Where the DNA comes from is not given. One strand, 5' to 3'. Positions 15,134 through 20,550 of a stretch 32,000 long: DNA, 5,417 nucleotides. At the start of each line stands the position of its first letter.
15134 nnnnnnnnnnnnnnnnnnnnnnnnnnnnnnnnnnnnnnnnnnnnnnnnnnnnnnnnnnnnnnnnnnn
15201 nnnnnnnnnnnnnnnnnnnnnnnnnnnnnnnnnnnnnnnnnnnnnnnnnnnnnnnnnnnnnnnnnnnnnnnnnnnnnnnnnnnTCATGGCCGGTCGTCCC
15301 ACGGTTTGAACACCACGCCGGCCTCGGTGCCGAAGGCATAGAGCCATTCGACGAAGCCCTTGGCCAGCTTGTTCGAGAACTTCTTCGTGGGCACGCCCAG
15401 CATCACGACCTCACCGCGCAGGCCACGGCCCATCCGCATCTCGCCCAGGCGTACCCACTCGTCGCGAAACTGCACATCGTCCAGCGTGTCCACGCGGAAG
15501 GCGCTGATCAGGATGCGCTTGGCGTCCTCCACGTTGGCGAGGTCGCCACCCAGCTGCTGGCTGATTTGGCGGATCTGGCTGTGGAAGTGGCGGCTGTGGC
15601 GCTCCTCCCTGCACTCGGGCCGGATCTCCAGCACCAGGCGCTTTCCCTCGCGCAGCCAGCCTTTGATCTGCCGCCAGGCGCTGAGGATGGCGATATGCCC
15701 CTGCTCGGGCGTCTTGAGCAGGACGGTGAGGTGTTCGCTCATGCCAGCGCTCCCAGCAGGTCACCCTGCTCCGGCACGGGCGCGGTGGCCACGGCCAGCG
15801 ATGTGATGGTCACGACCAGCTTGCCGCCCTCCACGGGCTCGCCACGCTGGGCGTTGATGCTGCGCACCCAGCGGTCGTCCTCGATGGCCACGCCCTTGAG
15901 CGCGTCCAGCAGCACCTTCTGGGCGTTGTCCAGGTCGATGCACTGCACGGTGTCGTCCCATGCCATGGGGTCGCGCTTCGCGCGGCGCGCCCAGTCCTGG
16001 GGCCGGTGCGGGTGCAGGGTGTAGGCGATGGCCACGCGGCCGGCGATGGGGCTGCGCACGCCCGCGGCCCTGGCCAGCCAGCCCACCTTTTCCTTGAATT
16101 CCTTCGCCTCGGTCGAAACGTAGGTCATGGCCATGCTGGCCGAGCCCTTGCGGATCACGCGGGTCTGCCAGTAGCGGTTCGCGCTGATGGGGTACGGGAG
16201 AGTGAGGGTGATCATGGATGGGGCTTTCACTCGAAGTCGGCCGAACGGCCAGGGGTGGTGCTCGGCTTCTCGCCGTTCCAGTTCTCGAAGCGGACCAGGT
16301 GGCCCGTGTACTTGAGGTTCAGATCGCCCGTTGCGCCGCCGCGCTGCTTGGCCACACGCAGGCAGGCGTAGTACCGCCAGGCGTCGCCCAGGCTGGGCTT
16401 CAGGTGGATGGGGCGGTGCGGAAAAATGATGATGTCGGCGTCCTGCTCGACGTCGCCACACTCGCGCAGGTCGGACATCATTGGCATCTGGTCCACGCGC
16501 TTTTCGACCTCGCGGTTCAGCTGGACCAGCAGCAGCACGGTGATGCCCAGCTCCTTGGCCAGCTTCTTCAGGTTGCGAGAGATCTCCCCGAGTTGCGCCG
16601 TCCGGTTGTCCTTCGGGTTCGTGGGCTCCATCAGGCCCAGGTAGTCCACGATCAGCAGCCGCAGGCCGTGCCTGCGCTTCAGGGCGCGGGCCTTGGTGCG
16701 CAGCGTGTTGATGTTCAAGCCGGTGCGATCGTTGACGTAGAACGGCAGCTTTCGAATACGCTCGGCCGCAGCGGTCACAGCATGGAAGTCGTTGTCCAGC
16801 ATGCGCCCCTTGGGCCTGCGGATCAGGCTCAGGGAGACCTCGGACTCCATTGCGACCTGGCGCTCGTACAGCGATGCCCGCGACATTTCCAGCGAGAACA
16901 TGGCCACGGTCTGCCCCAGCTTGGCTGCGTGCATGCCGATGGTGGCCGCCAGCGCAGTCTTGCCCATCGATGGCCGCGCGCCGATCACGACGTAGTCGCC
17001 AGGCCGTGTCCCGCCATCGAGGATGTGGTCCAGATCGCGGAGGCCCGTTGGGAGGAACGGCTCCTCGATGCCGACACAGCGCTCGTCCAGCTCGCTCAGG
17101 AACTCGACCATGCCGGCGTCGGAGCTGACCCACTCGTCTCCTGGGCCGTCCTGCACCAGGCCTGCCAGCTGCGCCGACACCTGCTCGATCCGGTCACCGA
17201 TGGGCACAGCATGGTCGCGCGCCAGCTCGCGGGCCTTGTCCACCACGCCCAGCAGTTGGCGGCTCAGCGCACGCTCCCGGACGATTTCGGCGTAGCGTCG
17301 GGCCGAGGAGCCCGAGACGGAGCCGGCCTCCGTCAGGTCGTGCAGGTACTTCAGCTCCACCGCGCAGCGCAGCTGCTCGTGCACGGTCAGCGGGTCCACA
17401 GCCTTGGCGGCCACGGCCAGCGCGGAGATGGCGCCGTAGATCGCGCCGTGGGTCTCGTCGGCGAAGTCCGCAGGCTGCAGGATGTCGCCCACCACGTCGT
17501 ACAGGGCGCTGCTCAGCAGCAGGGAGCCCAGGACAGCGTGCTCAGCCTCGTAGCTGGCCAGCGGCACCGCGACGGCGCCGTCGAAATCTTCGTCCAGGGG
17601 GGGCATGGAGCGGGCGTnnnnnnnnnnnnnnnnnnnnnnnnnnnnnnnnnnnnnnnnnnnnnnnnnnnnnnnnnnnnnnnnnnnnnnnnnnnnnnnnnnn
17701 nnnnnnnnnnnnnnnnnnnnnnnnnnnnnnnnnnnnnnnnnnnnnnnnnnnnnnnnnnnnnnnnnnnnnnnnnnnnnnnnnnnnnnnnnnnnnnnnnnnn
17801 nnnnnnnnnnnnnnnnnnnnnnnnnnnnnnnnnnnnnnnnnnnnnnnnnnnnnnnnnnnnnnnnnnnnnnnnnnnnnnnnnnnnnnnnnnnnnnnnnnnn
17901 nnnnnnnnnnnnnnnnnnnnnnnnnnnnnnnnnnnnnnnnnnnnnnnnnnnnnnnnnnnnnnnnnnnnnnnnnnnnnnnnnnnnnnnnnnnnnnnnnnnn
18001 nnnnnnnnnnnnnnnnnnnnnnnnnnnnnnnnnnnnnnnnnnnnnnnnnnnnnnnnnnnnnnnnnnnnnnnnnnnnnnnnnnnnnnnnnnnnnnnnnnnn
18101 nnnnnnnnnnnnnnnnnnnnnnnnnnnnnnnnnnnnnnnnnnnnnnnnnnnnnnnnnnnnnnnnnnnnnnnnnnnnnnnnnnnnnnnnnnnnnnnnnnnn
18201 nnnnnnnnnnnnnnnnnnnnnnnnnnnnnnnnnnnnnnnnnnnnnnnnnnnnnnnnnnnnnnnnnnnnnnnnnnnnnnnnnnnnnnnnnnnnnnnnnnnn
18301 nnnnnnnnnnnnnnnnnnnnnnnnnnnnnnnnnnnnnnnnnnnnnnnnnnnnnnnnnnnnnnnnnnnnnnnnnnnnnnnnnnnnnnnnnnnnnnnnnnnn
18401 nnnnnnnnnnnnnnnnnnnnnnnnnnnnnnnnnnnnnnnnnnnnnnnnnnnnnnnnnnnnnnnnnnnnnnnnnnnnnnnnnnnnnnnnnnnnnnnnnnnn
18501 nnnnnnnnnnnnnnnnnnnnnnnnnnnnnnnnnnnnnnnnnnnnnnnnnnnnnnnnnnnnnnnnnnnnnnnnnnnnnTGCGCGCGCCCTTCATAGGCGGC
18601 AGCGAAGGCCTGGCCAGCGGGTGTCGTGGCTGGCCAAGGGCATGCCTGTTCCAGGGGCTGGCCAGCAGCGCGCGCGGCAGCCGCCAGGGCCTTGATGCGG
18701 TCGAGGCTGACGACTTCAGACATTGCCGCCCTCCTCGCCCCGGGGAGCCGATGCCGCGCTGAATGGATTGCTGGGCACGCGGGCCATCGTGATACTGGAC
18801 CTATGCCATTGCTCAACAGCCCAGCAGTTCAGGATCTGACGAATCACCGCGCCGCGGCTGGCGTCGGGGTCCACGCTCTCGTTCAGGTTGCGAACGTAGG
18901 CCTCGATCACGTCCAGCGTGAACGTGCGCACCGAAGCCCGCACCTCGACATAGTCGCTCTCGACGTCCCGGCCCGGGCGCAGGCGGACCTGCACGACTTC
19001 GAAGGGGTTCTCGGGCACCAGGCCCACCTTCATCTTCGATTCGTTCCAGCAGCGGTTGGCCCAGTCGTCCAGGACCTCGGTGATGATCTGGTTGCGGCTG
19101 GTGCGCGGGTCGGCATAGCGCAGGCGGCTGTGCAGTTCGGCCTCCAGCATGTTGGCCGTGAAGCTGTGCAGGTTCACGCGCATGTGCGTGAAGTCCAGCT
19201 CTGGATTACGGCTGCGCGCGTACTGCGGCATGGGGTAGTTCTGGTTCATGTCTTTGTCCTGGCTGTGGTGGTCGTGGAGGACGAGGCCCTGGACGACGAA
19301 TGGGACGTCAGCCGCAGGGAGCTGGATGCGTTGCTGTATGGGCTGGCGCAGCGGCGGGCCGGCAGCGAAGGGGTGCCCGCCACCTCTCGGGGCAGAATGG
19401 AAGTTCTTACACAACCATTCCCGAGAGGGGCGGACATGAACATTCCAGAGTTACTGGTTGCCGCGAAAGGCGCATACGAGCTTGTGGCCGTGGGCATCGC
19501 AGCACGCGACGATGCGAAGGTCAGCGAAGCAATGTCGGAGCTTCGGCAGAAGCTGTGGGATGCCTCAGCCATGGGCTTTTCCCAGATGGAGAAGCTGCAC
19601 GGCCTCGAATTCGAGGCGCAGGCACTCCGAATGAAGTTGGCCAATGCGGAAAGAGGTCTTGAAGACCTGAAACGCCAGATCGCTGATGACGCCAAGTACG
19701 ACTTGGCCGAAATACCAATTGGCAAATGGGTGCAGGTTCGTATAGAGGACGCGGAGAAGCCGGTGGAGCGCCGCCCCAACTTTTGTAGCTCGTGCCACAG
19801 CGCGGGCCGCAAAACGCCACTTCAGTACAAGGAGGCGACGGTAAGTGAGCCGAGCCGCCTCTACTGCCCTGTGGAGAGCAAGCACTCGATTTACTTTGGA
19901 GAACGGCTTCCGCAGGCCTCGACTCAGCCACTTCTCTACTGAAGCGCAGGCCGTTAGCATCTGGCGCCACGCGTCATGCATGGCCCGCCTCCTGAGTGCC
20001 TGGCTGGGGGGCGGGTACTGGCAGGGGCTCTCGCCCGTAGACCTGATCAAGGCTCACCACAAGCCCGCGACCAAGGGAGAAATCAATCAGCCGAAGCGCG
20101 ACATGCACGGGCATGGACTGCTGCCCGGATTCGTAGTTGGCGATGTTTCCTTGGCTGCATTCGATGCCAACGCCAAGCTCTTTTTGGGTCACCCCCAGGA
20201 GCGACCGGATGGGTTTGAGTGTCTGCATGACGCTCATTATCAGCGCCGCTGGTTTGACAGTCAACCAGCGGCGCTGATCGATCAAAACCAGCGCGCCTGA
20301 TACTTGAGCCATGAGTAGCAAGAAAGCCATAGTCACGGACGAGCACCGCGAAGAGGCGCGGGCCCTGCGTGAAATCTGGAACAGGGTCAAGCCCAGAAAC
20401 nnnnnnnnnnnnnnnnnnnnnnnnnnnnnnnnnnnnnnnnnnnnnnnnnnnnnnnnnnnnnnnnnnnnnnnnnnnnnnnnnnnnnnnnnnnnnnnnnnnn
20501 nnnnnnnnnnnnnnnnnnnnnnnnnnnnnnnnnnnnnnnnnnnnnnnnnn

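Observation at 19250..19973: Gene embedded antisense inside the early-right (cro to replication) operon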

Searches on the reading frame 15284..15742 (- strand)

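Call 80: search_protein_families(library=phrogs, proteins=[window:15284-15742:-], max_evalue=0.00001)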
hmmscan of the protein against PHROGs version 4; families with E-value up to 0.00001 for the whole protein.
window:15284-15742:- (152 aa): 1 family
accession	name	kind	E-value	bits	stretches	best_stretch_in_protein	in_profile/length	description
phrog_72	-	DNA, RNA and nucleotide metabolism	7e-23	82.5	1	3-151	8-148/161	NinB/ Orf homologous recombination mediator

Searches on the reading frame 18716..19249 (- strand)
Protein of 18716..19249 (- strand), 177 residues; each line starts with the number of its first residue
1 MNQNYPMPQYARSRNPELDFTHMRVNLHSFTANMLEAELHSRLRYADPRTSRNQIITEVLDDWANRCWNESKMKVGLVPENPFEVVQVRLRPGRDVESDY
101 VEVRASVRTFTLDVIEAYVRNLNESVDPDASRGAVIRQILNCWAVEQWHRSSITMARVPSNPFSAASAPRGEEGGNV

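Call 5: search_protein_families(library=pfam, proteins=[window:18716-19249:-], max_evalue=0.1)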
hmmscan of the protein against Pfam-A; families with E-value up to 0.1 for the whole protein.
window:18716-19249:- (177 aa): 0 families

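Call 6: search_protein_families(library=phrogs, proteins=[window:18716-19249:-], max_evalue=0.1)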
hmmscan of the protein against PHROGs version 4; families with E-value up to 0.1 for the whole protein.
window:18716-19249:- (177 aa): 0 families

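Call 9: search_protein_families(library=padloc, proteins=[window:18716-19249:-], max_evalue=1)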
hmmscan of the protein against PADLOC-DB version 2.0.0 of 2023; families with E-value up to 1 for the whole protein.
window:18716-19249:- (177 aa): 0 families

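Call 10: search_protein_families(library=ncbifam, proteins=[window:18716-19249:-], max_evalue=1)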
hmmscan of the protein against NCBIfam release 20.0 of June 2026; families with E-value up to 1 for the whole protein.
window:18716-19249:- (177 aa): 1 family
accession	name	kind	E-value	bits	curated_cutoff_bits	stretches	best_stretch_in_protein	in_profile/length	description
TIGR00503.1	prfC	equivalog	0.082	11.3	466.95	1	36-124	392-489/527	peptide chain release factor 3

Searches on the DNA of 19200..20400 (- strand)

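Call 62: search_rna_families(source=window, start=19200, end=20400, threshold=evalue, max_evalue=10)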
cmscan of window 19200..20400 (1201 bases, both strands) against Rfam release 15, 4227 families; matches with E-value up to 10: 8.
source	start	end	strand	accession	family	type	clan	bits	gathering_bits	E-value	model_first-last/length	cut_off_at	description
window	20239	20280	+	RF03221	mir-6715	Gene; miRNA;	-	23.6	82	0.11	1-57/57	no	mir-6715 microRNA precursor family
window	20237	20278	-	RF03221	mir-6715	Gene; miRNA;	-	21.4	82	0.41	1-57/57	no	mir-6715 microRNA precursor family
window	20226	20314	-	RF04019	MIR950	Gene; miRNA;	-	16.3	95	7.8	1-92/92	no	MIR950 microRNA precursor family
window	20227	20287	-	RF00365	mir-BHRF1-1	Gene; miRNA;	-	15.7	95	9.8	1-66/66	no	mir-BHRF1-1 microRNA precursor family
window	20228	20284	+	RF04169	mir-2235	Gene; miRNA;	-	15.5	61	8.2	1-87/87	no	mir-2235 microRNA precursor family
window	19512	19555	+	RF00288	snoZ30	Gene; snRNA; snoRNA; CD-box;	-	15.5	50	8.3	1-97/97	no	Z30 small nucleolar RNA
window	19979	20020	-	RF01700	Collinsella-1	Gene; sRNA;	-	13.7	35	0.76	114-158/196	no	Collinsella-1 RNA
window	19536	19607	-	RF00036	RRE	Cis-reg;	-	9.9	104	3.1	175-248/337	no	HIV Rev response element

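Call 85: build_rna_model(alignment_id=A6, structure=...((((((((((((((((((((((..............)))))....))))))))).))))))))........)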
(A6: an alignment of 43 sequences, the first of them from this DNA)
Model R1 built from alignment A6 (43 sequences, 74 columns); structure: as given.
model positions 72; base pairs 22; branch points 0; effective number of sequences 2.84; information 0.783 bits per position. Calibrated on 0.2 Mb of random sequence (short: E-values are rough).
structure used (alignment columns):
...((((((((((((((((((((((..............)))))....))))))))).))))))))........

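Call 88: search_with_rna_model(model_id=R1, sources=[window, L005, L008, L009, L010, L011, L013, L015, L017, L018, L026, L027, L036, L037, L040, L043, L055, L059, L062, L067, L069, L070, L007], max_evalue=1)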
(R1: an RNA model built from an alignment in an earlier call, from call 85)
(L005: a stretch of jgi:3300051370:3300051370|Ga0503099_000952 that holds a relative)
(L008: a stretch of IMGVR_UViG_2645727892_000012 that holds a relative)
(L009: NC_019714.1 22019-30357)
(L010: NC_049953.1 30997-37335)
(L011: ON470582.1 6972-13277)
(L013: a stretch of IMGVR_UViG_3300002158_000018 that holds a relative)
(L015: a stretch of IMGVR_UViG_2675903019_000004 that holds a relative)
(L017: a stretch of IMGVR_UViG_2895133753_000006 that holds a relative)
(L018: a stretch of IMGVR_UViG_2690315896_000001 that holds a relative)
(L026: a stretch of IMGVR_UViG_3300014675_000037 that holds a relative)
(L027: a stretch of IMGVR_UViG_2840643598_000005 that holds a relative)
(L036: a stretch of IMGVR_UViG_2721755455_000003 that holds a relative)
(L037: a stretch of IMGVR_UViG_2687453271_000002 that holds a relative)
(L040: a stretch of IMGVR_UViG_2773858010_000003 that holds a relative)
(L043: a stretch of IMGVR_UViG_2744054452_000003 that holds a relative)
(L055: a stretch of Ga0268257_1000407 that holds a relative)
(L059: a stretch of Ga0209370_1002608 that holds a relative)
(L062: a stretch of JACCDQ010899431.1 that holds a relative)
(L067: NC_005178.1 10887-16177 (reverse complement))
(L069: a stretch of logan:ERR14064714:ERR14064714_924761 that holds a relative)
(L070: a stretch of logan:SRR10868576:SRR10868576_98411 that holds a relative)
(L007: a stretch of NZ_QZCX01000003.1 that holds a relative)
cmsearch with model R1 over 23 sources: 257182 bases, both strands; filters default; matches with E-value up to 1: 22.
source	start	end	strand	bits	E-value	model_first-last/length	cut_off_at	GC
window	19367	19438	-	98.9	2.5e-23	1-72/72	no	0.61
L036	9489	9560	+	98.9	2.5e-23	1-72/72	no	0.62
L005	5971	6042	-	97.7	5e-23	1-72/72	no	0.61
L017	7651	7722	+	97.6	5.2e-23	1-72/72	no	0.64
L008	5932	6003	-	96.9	8.5e-23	1-72/72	no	0.61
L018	7201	7272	-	96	1.4e-22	1-72/72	no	0.62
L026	3274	3345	-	95.5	2e-22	1-72/72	no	0.67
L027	502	573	-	94.8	3e-22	1-72/72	no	0.65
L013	5625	5696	-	94.4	3.9e-22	1-72/72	no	0.67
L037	8620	8691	+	93.1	8.4e-22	1-72/72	no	0.65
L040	6291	6362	-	93.1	8.4e-22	1-72/72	no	0.65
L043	6526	6597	-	93.1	8.4e-22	1-72/72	no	0.65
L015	9716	9786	-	93.1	8.7e-22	1-72/72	no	0.62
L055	7908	7979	+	86.8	4.1e-20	1-72/72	no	0.61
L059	8655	8726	+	86.8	4.1e-20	1-72/72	no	0.61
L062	3695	3766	-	85.8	7.6e-20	1-72/72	no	0.61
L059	9171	9242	+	68.8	2.6e-15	1-72/72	no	0.62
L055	8424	8488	+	57.1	3.4e-12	1-65/72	3'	0.65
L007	5939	6009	-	36.6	1e-06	1-72/72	no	0.52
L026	3279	3350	+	15.8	0.34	1-72/72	no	0.62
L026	2896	2967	-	14.9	0.61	1-72/72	no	0.58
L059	12375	12443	+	14.2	0.92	1-72/72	no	0.67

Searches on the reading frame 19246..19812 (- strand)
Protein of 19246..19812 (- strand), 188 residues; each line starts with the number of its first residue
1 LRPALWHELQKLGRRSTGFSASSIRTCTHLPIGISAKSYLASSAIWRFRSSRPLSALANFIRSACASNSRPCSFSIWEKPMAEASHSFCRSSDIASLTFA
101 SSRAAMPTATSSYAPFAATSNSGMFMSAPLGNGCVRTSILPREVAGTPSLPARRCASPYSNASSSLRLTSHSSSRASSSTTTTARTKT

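Call 94: search_protein_families(library=phrogs, proteins=[window:19246-19812:-], max_evalue=0.01)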
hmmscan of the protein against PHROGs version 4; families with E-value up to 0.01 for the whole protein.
window:19246-19812:- (188 aa): 0 families
